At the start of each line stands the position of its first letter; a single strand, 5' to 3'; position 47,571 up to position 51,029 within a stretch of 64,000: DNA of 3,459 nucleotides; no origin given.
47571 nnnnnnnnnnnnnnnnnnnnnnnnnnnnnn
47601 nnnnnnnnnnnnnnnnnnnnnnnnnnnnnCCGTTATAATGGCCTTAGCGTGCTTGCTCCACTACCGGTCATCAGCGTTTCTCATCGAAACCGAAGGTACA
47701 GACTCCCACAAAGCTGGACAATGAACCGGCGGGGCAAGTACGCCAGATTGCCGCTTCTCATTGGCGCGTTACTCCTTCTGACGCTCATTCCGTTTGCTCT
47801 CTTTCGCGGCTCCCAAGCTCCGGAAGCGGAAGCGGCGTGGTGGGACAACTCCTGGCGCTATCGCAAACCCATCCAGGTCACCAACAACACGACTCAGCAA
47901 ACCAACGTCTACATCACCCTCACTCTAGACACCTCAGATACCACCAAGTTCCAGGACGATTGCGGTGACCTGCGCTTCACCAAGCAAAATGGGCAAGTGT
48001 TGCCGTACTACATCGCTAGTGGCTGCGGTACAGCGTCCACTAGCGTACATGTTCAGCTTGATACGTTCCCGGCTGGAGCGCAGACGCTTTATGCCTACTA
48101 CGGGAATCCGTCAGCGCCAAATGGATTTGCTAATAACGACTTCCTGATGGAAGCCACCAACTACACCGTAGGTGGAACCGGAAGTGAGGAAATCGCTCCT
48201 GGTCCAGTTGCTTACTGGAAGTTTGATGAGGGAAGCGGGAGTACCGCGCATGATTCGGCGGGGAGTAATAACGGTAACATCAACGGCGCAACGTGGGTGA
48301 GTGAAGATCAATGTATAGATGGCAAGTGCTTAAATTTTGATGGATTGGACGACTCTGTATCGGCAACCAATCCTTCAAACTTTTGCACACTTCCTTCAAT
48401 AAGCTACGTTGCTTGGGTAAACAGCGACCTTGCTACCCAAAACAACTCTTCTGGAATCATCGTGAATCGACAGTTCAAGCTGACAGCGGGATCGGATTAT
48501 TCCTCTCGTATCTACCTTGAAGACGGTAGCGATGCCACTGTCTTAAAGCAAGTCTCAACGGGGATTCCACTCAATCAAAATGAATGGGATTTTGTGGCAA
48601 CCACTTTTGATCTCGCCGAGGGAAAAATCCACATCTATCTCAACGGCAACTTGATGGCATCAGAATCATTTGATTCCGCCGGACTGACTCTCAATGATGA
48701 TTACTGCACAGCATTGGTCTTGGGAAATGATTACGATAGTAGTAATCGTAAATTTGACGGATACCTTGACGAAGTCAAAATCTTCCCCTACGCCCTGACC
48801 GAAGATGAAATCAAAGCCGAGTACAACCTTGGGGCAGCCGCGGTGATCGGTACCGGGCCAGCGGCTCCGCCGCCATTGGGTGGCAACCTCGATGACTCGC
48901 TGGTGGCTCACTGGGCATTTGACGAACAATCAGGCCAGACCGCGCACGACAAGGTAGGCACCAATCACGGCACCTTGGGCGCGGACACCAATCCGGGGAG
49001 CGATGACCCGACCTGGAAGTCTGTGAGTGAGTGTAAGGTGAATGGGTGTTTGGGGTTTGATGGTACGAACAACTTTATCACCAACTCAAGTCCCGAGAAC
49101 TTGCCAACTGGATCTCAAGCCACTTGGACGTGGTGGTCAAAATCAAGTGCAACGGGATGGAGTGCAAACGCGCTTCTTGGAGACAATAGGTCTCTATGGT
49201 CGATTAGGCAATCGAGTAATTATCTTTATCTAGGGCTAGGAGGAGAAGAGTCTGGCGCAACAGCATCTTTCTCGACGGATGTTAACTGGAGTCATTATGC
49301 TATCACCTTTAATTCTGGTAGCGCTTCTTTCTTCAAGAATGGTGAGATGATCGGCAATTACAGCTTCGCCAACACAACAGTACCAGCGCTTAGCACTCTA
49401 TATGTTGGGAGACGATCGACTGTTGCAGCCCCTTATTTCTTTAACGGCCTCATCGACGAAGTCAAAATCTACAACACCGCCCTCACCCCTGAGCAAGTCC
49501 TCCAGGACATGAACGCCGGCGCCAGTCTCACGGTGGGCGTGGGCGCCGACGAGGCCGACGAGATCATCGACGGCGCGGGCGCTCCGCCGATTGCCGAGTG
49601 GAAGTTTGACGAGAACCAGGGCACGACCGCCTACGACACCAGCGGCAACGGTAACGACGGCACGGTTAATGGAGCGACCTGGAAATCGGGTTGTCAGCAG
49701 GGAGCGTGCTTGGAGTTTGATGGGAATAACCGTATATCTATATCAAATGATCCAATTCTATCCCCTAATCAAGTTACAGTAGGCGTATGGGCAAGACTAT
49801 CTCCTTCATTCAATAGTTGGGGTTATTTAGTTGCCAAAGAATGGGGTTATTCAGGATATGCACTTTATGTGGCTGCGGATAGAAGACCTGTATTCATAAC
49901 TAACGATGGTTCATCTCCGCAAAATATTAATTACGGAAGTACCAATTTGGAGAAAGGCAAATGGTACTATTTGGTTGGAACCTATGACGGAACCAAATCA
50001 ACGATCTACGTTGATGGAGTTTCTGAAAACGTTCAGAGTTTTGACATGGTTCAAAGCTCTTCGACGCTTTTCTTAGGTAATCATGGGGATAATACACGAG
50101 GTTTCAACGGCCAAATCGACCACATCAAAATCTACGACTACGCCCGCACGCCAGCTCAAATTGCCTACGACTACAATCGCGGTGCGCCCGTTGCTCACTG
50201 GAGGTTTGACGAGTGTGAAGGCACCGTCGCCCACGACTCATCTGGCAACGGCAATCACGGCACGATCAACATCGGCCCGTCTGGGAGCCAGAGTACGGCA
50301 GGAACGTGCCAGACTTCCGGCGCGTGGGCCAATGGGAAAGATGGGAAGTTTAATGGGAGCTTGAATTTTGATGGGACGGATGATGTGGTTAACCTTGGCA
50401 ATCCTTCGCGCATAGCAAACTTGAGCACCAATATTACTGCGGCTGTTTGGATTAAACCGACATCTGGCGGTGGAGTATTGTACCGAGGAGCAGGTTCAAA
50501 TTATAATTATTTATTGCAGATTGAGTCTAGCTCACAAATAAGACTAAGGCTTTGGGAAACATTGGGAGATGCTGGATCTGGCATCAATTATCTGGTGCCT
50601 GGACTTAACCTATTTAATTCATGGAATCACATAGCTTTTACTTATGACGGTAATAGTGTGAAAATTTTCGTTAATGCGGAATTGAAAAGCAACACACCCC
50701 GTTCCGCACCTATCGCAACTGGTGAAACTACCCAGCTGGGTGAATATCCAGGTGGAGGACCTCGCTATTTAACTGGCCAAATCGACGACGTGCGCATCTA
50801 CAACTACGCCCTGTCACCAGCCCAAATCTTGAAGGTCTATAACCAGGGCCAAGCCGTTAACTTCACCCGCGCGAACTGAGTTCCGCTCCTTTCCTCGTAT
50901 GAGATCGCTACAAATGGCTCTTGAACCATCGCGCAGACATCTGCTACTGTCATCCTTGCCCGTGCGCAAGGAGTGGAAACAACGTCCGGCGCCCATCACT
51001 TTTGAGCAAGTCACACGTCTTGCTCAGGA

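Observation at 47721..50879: DUF2341 + four LamG lectin-domain surface protein with mosaic base composition (cassette shuffling?)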

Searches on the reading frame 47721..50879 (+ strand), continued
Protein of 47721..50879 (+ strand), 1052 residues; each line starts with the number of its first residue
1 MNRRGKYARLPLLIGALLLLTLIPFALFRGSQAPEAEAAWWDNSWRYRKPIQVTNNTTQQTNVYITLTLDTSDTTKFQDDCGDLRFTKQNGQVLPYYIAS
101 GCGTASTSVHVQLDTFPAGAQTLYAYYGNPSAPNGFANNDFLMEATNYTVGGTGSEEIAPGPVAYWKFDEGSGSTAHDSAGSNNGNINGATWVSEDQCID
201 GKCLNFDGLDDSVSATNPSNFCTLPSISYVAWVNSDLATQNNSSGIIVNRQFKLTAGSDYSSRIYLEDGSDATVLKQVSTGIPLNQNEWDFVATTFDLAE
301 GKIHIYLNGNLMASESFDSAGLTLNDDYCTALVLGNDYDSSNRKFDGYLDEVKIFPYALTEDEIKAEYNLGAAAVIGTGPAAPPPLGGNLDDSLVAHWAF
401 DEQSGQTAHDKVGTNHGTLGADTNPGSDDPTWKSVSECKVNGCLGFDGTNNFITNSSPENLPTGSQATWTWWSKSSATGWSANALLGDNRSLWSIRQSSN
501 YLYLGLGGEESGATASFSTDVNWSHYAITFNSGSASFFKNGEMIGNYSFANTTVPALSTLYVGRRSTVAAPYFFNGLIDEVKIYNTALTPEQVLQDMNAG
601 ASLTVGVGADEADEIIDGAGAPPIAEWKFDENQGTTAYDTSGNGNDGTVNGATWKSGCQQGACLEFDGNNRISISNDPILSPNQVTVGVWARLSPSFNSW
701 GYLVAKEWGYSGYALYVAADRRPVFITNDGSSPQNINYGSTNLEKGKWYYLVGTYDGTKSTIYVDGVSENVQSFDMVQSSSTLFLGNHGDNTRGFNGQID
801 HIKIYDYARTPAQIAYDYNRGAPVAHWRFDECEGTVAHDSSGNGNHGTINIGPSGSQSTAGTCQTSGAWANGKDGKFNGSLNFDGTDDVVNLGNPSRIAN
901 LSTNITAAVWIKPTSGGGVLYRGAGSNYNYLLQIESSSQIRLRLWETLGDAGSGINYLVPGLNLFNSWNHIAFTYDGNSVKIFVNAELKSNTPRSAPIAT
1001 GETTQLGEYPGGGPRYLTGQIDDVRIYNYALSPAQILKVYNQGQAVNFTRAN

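Call 74: fold_search(model_id=the predicted structure, library=pdb)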
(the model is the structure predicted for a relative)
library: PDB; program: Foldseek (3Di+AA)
matches with E <= 10: 1589; with E <= 0.001: 445
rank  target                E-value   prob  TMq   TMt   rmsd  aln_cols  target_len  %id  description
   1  3qcw_A                2.9e-22  1.00  0.15  0.15  34.0      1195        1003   11  Structure of neurexin 1 alpha (domains LNS1-LNS6), no splice inserts (released 2011-06-15)
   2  3r05_A                1.1e-21  1.00  0.14  0.15  33.9      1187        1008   11  Structure of neurexin 1 alpha (domains LNS1-LNS6), with splice insert SS3 (released 2011-06-15)
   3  3poy_A                3.8e-21  1.00  0.14  0.15  34.5      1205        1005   12  Crystal Structure of the alpha-Neurexin-1 ectodomain, LNS 2-6 (released 2011-06-08)
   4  5xau_A                1.2e-14  1.00  0.11  0.19  21.4       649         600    9  Crystal structure of integrin binding fragment of laminin-511 (released 2017-09-20)
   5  5xau_D                2.1e-14  1.00  0.12  0.20  21.8       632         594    8  Crystal structure of integrin binding fragment of laminin-511 (released 2017-09-20)
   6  2wjs                  8.1e-14  1.00  0.16  0.27  18.9       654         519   11  Crystal structure of the LG1-3 region of the laminin alpha2 chain (released 2009-06-23)
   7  7cec_C                9.9e-14  1.00  0.11  0.19  21.6       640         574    8  Structure of alpha6beta1 integrin in complex with laminin-511 (released 2021-06-23)
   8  5mc9_A                1.2e-13  1.00  0.11  0.19  22.3       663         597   11  Crystal structure of the heterotrimeric integrin-binding region of laminin-111 (released 2017-02-08)
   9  5ik8_B                1.9e-12  1.00  0.12  0.33  18.4       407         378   14  Laminin A2LG45 I-form, G6/7 bound. (released 2016-08-10)
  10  5ik4                  3.5e-12  1.00  0.12  0.30  18.5       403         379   13  Laminin A2LG45 C-form, Apo. (released 2016-08-10)
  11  5ik7_B                3.9e-12  1.00  0.12  0.32  18.8       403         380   14  Laminin A2LG45 I-form, Apo. (released 2016-08-10)
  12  6cw1_B                4.8e-12  1.00  0.12  0.30  17.6       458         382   13  Crystal structure of Neurexin-1 alpha ectodomain fragment, L2-L3 (released 2018-09-19)
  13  1okq                  7.9e-12  1.00  0.12  0.33  18.6       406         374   13  LAMININ ALPHA 2 CHAIN LG4-5 DOMAIN PAIR, CA1 SITE MUTANT (released 2003-09-11)
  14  5ik7_A                9.2e-12  1.00  0.12  0.32  17.8       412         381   12  Laminin A2LG45 I-form, Apo. (released 2016-08-10)
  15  2jd4_A                1.0e-11  1.00  0.12  0.32  17.3       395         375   13  Mouse laminin alpha1 chain, domains LG4-5 (released 2007-02-27)
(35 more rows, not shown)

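Call 91: list_cluster_members(proteins=[L006:17024-18763:+, L007:17289-18833:-, L007:16555-17292:-, L005:112-1938:-, L157:21691-22992:+, L157:20587-21420:-, L004:374-1195:+, L158:11760-14351:+])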
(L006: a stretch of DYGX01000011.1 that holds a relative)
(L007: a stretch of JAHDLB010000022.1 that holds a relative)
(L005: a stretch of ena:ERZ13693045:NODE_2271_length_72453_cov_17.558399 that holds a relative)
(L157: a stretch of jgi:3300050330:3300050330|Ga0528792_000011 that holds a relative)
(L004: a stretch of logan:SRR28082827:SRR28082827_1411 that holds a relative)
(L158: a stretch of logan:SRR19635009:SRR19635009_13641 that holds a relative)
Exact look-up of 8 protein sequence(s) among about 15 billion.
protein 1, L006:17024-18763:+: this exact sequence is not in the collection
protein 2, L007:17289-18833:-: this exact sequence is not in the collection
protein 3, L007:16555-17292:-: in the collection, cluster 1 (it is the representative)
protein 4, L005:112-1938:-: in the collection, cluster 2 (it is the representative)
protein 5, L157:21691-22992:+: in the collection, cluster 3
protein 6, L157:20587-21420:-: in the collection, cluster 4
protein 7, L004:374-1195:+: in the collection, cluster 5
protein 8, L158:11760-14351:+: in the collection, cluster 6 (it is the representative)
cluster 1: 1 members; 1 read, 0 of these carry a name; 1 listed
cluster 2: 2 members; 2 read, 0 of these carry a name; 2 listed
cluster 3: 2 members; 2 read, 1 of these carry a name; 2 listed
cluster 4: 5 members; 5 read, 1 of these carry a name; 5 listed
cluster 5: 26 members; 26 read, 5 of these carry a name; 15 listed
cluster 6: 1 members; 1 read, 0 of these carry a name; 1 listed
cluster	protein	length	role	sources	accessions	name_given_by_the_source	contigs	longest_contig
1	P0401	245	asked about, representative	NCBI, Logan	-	-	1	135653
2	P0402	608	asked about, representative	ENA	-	-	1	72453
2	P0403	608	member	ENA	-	-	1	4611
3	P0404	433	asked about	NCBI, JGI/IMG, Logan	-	membrane-associated protease RseP (regulator of RpoE activity)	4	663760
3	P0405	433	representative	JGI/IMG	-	-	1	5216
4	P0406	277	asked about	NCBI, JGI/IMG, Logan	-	beta-glucanase (GH16 family)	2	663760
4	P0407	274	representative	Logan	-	-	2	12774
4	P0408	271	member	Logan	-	-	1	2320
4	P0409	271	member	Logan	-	-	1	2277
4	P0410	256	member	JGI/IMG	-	-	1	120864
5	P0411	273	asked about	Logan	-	-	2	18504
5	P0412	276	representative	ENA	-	-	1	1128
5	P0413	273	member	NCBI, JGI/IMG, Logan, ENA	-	orotidine 5'-phosphate decarboxylase subfamily 2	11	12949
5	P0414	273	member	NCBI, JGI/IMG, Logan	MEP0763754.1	MAG: orotidine-5'-phosphate decarboxylase [Chloroflexota bacterium] | orotidine-5'-phosphate decarboxylase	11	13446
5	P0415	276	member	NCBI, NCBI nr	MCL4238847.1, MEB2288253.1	MAG: orotidine-5'-phosphate decarboxylase [Anaerolineae bacterium] | orotidine-5'-phosphate decarboxylase [Anaerolineae bacterium]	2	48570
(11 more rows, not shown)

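Call 94: search_dna_similar(query=window:47721-50876:+, collection=plasmids, mode=protein, max_rows=8)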
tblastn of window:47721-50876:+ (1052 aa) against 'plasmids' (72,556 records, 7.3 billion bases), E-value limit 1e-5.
Records with a match: 63; places in all: 80; records where one place covers at least 80% of the query: 3.
Best place of each record, by identity: <60% 63.
By first word of the organism name: Ralstonia 21; Streptomyces 20; Halocatena 2; Halobaculum 2; Clavibacter 2; Haloarcula 1; Calothrix 1; Nonomuraea 1; Bacillus 1; Aureibacter 1; and 11 more.
By predicted mobility (MOB-suite, as given by PLSDB): non-mobilizable 53; mobilizable 10.
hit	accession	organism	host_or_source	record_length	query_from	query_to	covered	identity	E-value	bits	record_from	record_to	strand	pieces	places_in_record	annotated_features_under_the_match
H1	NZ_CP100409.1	Haloarcula marina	cell culture,sediment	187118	202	1041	77%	24.8%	2e-14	152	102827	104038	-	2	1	LamG-like jellyroll fold domain-containing protein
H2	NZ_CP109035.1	Streptomyces longwoodensis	-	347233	166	1047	84%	22.1%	9e-8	123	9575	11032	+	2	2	LamG-like jellyroll fold domain-containing protein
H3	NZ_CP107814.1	Streptomyces longwoodensis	-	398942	166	1047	84%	22.1%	9e-8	123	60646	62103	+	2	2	LamG-like jellyroll fold domain-containing protein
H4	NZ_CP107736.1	Streptomyces longwoodensis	-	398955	166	1047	84%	22.1%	9e-8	123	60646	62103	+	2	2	LamG-like jellyroll fold domain-containing protein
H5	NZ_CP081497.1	Streptomyces sp. BHT-5-2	whole organism,plant soil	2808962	396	1039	61%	24.5%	1e-9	71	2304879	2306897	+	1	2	none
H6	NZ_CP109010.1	Streptomyces sp. NBC_00690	-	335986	396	1039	61%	23.2%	1e-11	77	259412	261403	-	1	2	LamG-like jellyroll fold domain-containing protein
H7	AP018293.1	Calothrix sp. NIES-4105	-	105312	443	1040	57%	23.4%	3e-14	146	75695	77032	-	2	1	peptidase S8/S53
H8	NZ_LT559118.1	Nonomuraea gerenzanensis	-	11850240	622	1036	39%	31.7%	3e-14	161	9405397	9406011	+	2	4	none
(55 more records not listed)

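Call 95: search_dna_similar(query=window:47721-50876:+, collection=phages, mode=protein, max_rows=8)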
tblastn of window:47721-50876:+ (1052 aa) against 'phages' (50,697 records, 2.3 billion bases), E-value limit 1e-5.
Records with a match: 14; places in all: 14; records where one place covers at least 80% of the query: 0.
Best place of each record, by identity: <60% 14.
By first word of the organism name: Synechococcus 7; Flavobacterium 4; Erythrobacter 1; uncultured 1; Nitrosopumilaceae 1.
By host as written in the record: - 5; Flavobacterium sp. LMO8 4; Synechococcus sp. SynWH7803 2; Synechococcus sp. WH 8102 2; Erythrobacter sp. 1.
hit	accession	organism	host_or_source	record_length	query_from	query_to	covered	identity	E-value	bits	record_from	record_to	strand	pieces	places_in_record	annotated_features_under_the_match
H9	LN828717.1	Synechococcus phage S-PM2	-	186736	446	1041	57%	27.0%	4e-13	140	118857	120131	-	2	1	hypothetical protein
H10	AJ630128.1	Synechococcus phage S-PM2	Synechococcus sp. SynWH7803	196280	446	1041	57%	27.0%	4e-13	140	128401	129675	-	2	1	Hypothetical-Protein | belonging to T4-LIKE GC: 864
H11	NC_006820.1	Synechococcus phage S-PM2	Synechococcus sp. SynWH7803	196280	446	1041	57%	27.0%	4e-13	140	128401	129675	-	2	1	virion structural protein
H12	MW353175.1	Flavobacterium phage vB_FspM_immuto_2-6A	Flavobacterium sp. LMO8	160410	634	1042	38%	27.2%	4e-8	84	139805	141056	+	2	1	structural protein (x2)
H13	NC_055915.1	Flavobacterium phage vB_FspM_immuto_2-6A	Flavobacterium sp. LMO8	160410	634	1042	38%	27.2%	4e-8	84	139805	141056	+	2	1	structural protein (x2)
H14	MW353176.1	Flavobacterium phage vB_FspM_immuto_3-5A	Flavobacterium sp. LMO8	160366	634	1042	38%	27.2%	4e-8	84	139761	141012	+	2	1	structural protein (x2)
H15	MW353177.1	Flavobacterium phage vB_FspM_immuto_13-6C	Flavobacterium sp. LMO8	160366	634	1042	38%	27.2%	4e-8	84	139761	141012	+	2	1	structural protein (x2)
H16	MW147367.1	Synechococcus phage S-H9-2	Synechococcus sp. WH 8102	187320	747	1045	28%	24.7%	5e-7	60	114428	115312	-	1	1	hypothetical protein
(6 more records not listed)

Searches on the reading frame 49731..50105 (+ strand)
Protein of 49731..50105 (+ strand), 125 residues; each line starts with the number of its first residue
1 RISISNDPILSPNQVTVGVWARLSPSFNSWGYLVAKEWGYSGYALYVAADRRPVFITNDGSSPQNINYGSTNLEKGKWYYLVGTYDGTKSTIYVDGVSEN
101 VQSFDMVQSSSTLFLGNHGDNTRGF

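Call 40: search_protein_representatives(protein=window:49731-50105:+)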
Query: 125 residues. Proteins with E-value up to 0.001 (for the whole library): 4942; up to 1e-10: 465; up to 1e-30: 1. The best 150 are listed.
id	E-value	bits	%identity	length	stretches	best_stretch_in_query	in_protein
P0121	1.0e-66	239.2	32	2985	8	3-118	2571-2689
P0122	3.3e-30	121.2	36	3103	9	69-119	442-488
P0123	1.4e-27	112.7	27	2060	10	12-116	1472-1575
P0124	2.0e-27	112.2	39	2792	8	66-122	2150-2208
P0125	2.7e-26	108.5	35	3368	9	38-97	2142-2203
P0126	1.0e-25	106.7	31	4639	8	14-110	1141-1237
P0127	2.0e-24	102.5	30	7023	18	10-118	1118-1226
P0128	2.4e-24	102.3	31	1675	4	3-99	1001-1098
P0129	1.5e-23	99.7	41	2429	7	67-98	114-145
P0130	3.4e-23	98.5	30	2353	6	3-106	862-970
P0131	6.3e-23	97.7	35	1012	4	8-115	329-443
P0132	1.1e-22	96.9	32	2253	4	2-102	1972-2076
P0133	1.1e-22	96.9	33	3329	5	2-121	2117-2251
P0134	1.2e-22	96.8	32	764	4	14-110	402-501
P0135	2.0e-22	96.1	28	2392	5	12-101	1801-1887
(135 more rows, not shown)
